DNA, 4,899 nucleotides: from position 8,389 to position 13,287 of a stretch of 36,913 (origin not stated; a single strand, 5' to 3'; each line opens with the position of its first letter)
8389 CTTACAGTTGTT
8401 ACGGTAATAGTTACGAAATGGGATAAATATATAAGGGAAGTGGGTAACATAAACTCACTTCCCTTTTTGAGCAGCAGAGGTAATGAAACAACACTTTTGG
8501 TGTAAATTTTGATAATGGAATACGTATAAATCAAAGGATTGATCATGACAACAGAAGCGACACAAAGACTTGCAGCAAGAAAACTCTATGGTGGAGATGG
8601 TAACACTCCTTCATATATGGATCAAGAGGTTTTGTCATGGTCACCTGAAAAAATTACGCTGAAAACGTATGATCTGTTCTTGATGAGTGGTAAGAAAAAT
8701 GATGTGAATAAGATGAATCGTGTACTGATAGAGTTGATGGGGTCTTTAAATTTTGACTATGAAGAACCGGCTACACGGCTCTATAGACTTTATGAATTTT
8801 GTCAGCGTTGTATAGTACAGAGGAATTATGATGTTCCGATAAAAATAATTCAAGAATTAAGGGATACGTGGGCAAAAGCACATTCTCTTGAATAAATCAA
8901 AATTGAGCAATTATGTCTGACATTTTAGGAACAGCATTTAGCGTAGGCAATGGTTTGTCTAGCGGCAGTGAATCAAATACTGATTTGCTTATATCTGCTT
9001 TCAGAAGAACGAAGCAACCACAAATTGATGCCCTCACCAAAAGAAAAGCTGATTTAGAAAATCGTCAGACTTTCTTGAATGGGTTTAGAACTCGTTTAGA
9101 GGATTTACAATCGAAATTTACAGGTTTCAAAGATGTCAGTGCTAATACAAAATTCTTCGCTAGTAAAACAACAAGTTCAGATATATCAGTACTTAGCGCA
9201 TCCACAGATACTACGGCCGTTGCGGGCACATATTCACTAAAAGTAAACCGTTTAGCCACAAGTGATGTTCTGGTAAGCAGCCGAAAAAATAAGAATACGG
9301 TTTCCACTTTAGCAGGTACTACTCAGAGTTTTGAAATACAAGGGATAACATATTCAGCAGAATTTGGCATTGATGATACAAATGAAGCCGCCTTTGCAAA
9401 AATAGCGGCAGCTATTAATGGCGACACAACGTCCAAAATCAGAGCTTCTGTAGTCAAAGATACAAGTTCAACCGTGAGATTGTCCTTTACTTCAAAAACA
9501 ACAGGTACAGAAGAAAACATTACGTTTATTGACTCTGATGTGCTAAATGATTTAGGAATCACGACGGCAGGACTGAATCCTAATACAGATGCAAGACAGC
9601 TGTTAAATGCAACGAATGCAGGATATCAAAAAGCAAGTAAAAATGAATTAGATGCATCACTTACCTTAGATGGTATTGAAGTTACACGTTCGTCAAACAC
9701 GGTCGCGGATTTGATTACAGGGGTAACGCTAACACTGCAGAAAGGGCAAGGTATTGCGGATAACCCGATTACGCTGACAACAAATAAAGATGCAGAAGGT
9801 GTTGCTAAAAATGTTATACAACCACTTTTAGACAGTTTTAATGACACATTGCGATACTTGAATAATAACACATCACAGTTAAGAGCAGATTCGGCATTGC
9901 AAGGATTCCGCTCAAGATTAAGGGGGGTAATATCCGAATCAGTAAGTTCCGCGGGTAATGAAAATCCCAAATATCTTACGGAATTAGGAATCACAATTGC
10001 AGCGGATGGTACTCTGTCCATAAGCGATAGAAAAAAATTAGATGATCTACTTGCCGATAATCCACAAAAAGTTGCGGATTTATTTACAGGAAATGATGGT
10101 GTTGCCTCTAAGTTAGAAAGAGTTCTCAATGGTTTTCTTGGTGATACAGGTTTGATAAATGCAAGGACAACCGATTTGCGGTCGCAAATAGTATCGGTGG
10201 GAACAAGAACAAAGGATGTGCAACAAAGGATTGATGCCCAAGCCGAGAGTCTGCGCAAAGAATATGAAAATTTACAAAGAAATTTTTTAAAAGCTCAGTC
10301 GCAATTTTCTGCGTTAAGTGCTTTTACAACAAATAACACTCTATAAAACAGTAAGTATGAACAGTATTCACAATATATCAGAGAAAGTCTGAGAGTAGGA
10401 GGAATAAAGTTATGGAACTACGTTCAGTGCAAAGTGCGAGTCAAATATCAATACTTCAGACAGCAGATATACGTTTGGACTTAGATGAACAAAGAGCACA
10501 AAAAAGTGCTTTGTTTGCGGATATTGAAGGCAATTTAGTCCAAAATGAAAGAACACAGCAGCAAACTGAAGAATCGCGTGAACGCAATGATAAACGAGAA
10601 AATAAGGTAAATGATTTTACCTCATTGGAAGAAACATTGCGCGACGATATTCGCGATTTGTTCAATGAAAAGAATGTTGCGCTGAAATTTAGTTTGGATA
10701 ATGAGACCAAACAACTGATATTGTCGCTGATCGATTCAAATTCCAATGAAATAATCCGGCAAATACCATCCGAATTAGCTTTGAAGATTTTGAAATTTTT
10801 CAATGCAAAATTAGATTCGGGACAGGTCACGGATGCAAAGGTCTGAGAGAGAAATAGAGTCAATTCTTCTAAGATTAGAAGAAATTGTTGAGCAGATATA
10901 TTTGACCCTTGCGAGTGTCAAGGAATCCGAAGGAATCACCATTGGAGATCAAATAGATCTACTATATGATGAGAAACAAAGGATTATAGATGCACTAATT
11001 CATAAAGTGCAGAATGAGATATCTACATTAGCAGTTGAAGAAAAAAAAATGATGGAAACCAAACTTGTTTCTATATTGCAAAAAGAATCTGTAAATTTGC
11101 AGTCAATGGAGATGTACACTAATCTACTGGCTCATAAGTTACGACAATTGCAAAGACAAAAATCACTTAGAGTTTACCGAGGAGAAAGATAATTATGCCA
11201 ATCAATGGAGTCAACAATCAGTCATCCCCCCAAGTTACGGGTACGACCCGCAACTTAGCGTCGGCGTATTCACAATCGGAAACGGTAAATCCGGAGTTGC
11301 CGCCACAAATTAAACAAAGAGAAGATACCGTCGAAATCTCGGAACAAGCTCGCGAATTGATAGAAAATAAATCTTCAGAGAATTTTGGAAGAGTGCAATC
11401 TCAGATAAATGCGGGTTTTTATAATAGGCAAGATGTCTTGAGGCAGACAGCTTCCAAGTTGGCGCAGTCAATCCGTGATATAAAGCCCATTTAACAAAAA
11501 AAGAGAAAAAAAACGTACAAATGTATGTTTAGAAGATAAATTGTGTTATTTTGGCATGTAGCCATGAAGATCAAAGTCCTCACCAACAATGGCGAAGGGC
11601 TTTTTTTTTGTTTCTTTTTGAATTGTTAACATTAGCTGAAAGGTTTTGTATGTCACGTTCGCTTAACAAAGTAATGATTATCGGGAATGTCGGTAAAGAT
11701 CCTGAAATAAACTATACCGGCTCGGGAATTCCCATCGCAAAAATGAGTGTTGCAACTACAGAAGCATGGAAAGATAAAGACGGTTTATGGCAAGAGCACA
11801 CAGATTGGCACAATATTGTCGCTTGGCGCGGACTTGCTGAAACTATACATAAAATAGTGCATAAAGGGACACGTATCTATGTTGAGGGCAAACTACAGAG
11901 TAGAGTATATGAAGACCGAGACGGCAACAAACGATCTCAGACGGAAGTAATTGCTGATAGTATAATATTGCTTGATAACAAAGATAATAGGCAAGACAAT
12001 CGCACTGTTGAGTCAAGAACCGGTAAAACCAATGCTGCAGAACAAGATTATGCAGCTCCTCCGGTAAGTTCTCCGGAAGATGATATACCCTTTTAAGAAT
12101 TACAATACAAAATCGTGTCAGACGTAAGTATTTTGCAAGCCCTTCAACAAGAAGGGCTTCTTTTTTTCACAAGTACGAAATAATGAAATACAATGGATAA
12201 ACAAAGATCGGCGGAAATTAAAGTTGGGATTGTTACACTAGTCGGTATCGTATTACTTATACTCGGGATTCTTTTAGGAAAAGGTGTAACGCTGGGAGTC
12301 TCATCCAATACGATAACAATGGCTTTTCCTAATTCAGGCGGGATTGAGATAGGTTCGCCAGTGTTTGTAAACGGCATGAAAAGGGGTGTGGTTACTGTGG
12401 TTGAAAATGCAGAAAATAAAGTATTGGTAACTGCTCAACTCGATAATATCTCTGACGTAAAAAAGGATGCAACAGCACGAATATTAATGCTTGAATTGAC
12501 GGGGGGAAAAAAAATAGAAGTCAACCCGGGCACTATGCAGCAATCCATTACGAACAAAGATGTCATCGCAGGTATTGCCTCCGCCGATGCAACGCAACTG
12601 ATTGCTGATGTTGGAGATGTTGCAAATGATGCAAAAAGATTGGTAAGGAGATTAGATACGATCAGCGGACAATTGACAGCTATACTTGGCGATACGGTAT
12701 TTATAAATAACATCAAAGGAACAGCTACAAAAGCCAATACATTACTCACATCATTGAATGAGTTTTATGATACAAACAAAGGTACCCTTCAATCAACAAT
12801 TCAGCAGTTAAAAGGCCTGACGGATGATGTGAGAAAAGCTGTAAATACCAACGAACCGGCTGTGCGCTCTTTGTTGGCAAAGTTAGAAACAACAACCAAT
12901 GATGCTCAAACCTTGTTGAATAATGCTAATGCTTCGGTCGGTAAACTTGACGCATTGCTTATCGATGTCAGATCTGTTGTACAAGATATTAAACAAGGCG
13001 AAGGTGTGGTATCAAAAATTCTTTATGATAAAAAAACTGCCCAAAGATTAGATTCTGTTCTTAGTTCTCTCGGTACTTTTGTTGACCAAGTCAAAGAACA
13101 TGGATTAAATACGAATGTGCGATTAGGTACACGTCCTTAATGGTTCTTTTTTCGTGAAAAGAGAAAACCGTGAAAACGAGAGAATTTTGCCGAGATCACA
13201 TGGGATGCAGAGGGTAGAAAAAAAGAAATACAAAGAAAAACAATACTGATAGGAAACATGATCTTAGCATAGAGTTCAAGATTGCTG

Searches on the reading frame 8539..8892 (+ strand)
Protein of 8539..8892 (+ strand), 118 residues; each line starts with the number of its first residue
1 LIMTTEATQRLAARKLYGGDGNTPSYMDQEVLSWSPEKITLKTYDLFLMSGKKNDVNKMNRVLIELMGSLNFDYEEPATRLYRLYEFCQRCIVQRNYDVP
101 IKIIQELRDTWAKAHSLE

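Call 60: search_protein_families(library=pfam, proteins=[window:8539-8892:+], max_evalue=0.001)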
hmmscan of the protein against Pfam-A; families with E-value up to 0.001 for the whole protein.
window:8539-8892:+ (118 aa): 1 family
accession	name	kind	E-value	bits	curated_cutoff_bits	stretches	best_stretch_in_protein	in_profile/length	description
PF02561.19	FliS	-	1e-10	42.3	26.7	1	51-113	43-113/115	Flagellar protein FliS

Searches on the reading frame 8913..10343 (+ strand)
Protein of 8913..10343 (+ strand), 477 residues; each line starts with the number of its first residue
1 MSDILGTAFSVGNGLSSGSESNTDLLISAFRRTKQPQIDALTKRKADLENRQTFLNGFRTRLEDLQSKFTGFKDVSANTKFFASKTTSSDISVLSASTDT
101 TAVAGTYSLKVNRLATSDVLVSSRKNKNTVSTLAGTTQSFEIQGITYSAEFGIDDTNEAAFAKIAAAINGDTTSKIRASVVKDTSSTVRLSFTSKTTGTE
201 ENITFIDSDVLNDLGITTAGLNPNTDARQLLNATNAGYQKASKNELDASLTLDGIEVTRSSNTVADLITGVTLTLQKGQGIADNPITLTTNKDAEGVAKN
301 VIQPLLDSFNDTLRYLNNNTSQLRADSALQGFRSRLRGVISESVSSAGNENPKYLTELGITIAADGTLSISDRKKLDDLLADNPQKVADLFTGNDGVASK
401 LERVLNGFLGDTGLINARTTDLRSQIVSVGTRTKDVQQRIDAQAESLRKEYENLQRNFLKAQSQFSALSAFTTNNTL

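Call 41: search_protein_families(library=pfam, proteins=[window:8913-10343:+], max_evalue=0.0001)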
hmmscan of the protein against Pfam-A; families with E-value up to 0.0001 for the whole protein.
window:8913-10343:+ (477 aa): 2 families
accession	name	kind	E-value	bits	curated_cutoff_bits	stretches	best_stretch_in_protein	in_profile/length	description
PF07195.17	FliD_C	-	3.5e-37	128.5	25.4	1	247-459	3-232/236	Flagellar hook-associated protein 2 C-terminus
PF02465.23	FliD_N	-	2.6e-15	57.2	24.8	1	21-118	3-97/97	Flagellar hook-associated protein 2 N-terminus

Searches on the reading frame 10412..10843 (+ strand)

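Call 41: search_protein_families(library=pfam, proteins=[window:10412-10843:+], max_evalue=0.0001)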
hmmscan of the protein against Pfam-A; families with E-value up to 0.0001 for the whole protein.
window:10412-10843:+ (144 aa): 1 family
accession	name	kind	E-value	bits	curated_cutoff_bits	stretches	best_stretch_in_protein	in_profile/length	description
PF03646.20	FlaG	-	1.9e-14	54.1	23.8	1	44-128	6-89/101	FlaG protein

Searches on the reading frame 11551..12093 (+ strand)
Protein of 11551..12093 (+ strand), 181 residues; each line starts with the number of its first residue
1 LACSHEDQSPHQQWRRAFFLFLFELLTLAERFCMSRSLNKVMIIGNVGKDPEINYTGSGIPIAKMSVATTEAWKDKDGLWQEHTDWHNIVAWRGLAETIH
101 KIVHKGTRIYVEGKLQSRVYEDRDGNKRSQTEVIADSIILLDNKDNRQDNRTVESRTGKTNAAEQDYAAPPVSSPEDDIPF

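Call 41: search_protein_families(library=pfam, proteins=[window:11551-12093:+], max_evalue=0.0001)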
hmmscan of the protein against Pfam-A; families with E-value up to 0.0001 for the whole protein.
window:11551-12093:+ (181 aa): 1 family
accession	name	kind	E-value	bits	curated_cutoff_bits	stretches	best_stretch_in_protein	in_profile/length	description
PF00436.31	SSB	-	1.6e-36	124.9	26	1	38-139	1-102/104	Single-strand binding protein family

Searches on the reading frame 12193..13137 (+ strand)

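Call 41: search_protein_families(library=pfam, proteins=[window:12193-13137:+], max_evalue=0.0001)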
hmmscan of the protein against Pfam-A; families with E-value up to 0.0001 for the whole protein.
window:12193-13137:+ (315 aa): 1 family
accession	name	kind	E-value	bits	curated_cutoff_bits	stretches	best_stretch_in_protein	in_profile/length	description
PF02470.25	MlaD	-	3.1e-13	50.2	25.1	1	38-113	2-81/81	MlaD protein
